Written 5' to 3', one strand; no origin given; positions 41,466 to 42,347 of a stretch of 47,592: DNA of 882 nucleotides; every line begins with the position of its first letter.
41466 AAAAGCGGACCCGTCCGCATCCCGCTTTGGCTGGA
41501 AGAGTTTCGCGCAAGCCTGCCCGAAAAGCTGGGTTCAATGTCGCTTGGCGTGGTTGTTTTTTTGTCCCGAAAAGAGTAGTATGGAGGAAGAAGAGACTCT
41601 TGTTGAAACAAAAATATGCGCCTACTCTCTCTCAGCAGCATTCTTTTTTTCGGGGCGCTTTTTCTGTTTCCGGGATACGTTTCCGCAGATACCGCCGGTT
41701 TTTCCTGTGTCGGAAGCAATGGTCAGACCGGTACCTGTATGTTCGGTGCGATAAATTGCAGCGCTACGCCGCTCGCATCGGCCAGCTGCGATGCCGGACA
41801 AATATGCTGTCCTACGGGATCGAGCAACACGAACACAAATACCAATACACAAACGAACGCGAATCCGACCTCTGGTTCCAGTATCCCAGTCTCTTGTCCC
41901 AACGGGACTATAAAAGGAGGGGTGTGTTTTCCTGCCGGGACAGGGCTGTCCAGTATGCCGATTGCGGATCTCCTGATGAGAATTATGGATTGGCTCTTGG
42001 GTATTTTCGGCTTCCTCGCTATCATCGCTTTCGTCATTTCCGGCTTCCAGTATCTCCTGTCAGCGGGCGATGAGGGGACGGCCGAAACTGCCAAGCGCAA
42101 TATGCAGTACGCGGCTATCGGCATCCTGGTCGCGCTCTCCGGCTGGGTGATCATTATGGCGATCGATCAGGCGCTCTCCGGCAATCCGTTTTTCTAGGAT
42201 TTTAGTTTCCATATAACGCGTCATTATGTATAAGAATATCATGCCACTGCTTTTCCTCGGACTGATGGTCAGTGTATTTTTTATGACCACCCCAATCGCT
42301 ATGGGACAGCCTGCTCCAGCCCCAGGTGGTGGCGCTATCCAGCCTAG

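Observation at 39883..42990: Tandem array of five TrbC/VirB2-like pilin genes (six pilin modules) with no secretion machinery in view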

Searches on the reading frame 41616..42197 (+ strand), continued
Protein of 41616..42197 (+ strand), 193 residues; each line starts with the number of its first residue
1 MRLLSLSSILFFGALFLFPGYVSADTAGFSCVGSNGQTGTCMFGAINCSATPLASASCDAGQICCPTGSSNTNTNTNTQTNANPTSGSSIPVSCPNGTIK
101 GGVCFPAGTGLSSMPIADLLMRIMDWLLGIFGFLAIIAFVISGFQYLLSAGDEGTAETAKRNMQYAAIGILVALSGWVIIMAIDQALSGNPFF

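Call 74: fold_search(model_id=the predicted structure, library=pdb)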
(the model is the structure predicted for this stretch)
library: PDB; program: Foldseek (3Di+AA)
matches with E <= 10: 24; with E <= 0.001: 0
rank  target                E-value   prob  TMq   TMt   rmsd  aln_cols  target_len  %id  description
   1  5n9j_Z                3.7e+00  0.16  0.28  0.41   4.5        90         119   13  Core Mediator of transcriptional regulation (released 2017-05-17)
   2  7qiw_j                4.2e+00  0.08  0.17  0.25  10.2        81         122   15  Specific features and methylation sites of a plant ribosome. 60S ribosomal subunit. (released 2022-07-13)
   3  1ijp_MODEL_1_A        4.5e+00  0.16  0.23  0.47   3.4        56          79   23  Solution Structure of Ala20Pro/Pro64Ala substituted subunit c of Escherichia coli ATP synthase (released 2002-03-27)
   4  9bhe_B                4.5e+00  0.11  0.25  0.17   7.6       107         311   14  Salmonella undecaprenyl-phosphate 4-deoxy-4-formamido-L-arabinose transferase (ArnC) bound to UDP (released 2025-02-12)
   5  8zhs_C                5.2e+00  0.12  0.23  0.35   3.7        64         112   17  Structure of Mbp-Bte1 fusion protein (released 2025-02-12)
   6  3fpp_B                5.5e+00  0.28  0.32  0.24   2.5        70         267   10  Crystal structure of E.coli MacA (released 2009-04-28)
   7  3fd9_B                5.5e+00  0.18  0.29  0.25   3.9        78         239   15  Crystal Structure of the transcriptional anti-activator ExsD from Pseudomonas aeruginosa (released 2009-06-23)
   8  3r84_A                5.9e+00  0.18  0.30  0.60   4.2        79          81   10  Structure of the Mediator head subcomplex Med11/22 (released 2011-04-27)
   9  9bhe_A                6.3e+00  0.10  0.25  0.17   7.0        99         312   16  Salmonella undecaprenyl-phosphate 4-deoxy-4-formamido-L-arabinose transferase (ArnC) bound to UDP (released 2025-02-12)
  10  8vxh_A                6.3e+00  0.09  0.24  0.16   7.1        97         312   16  Cryo-EM Structure of the Glycosyltransferase ArnC from Salmonella enterica in the Apo State Determined on Talos Arctic (released 2025-02-05)
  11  9b77_A                6.3e+00  0.08  0.24  0.16   7.3        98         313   16  Cryo-EM Structure of the Glycosyltransferase ArnC from Salmonella enterica in the Apo State Determined on Krios micros (released 2025-02-05)
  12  3r84_E                6.7e+00  0.13  0.27  0.56   3.8        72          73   12  Structure of the Mediator head subcomplex Med11/22 (released 2011-04-27)
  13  5oql_H                6.7e+00  0.08  0.23  0.24   7.3        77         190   14  Cryo-EM structure of the 90S pre-ribosome from Chaetomium thermophilum (released 2017-10-11)
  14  3r84_C                7.2e+00  0.15  0.29  0.59   4.3        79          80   10  Structure of the Mediator head subcomplex Med11/22 (released 2011-04-27)
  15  3r84_O                7.2e+00  0.13  0.28  0.57   3.9        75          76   12  Structure of the Mediator head subcomplex Med11/22 (released 2011-04-27)
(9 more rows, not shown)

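Call 97: search_protein_families(library=phrogs, proteins=[window:41616-42197:+], max_evalue=0.01)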
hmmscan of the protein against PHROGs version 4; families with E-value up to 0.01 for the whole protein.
window:41616-42197:+ (193 aa): 0 families

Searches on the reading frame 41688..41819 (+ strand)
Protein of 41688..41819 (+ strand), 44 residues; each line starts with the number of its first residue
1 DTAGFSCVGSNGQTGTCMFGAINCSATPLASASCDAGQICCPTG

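Call 90: search_protein_representatives(alignment_id=A5)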
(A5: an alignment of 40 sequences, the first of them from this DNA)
Query: 40 sequences, 40 profile positions. Proteins with E-value up to 0.001 (for the whole library): 15; up to 1e-10: 4; up to 1e-30: 0. The best 15 are listed.
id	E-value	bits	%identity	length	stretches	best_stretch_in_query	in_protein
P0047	1.2e-24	102.6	-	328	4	1-40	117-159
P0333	1.1e-19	86.7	-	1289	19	2-39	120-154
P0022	1.9e-16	76.4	-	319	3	1-39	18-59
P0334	4.4e-14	68.8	-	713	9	2-39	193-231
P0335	9.9e-08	48.5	-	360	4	2-39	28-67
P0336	1.9e-07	47.6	-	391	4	1-40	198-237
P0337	1.7e-06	44.6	-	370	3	11-39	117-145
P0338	3.0e-06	43.7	-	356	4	1-39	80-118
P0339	4.1e-06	43.3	-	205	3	11-39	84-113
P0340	1.2e-05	41.8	-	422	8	1-39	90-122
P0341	1.3e-05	41.7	-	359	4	1-39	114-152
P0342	2.2e-05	41.0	-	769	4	3-40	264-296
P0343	1.1e-04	38.7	-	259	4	14-40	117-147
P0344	4.9e-04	36.7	-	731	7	1-40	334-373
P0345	7.4e-04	36.1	-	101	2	4-39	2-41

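Call 91: search_protein_families(library=pfam, proteins=[P0333, P0334, P0335, P0336, P0337, P0338, P0340, P0342, P0344, P0341], max_evalue=0.01)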
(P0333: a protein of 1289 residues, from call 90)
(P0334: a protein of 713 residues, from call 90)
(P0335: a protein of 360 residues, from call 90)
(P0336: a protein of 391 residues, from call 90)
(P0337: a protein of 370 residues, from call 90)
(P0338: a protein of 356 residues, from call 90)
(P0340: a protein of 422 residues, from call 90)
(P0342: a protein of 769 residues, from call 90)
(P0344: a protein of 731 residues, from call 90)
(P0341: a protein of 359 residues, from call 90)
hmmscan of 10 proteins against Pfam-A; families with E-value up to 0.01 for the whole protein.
P0333 (1289 aa): 2 families
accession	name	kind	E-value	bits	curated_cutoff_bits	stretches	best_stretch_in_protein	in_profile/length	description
PF17621.7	DUF5508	-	1.2e-05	25.1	27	0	836-864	193-221/263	Family of unknown function (DUF5508)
PF24681.1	Kelch_KLHDC2_KLHL20_DRC7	-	4.1e-05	23.4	50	0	898-1088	30-188/221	KLHDC2/KLHL20/DRC7 Kelch-repeats domain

P0334 (713 aa): 2 families
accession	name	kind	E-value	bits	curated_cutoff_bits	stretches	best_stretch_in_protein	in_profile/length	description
PF04450.18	BSP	-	8.9e-08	32.6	23.8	1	559-645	104-187/207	Peptidase of plants and bacteria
PF12032.13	CLIP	-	0.00079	20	20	0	95-112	1-18/54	Regulatory CLIP domain of proteinases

P0335 (360 aa): 1 family
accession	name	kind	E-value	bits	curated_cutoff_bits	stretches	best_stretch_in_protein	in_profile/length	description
PF18895.5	T4SS_pilin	-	7e-09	36.1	26.6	1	282-349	4-70/71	Type IV secretion system pilin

P0336 (391 aa): 1 family
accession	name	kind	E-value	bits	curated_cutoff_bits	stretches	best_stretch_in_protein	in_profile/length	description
PF18895.5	T4SS_pilin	-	4.9e-10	39.8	26.6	1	313-380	4-70/71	Type IV secretion system pilin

P0337 (370 aa): 1 family
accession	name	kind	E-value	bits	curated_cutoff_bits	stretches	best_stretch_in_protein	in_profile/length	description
PF18895.5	T4SS_pilin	-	7e-08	32.9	26.6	1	291-357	3-68/71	Type IV secretion system pilin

P0338 (356 aa): 1 family
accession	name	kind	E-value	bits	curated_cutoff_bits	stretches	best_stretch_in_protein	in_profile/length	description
PF18895.5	T4SS_pilin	-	0.0037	17.7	26.6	1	283-343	9-70/71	Type IV secretion system pilin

P0340 (422 aa): 1 family
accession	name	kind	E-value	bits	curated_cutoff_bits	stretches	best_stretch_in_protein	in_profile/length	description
PF00396.23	Granulin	-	5.2e-07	30.2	20.9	0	349-371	19-41/42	Granulin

P0342 (769 aa): 0 families

P0344 (731 aa): 3 families
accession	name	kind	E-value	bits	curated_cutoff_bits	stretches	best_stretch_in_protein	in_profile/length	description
PF18895.5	T4SS_pilin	-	7.5e-17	61.6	26.6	2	656-724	2-69/71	Type IV secretion system pilin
PF10717.14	ODV-E18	-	0.0035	17.6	28.1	0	646-685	5-45/87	Occlusion-derived virus envelope protein ODV-E18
PF19607.4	DUF6112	-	0.0096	16.2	25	0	649-721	3-69/88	Family of unknown function (DUF6112)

P0341 (359 aa): 1 family
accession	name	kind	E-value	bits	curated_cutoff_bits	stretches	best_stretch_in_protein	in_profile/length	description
PF18895.5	T4SS_pilin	-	3.8e-11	43.3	26.6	1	281-348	4-70/71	Type IV secretion system pilin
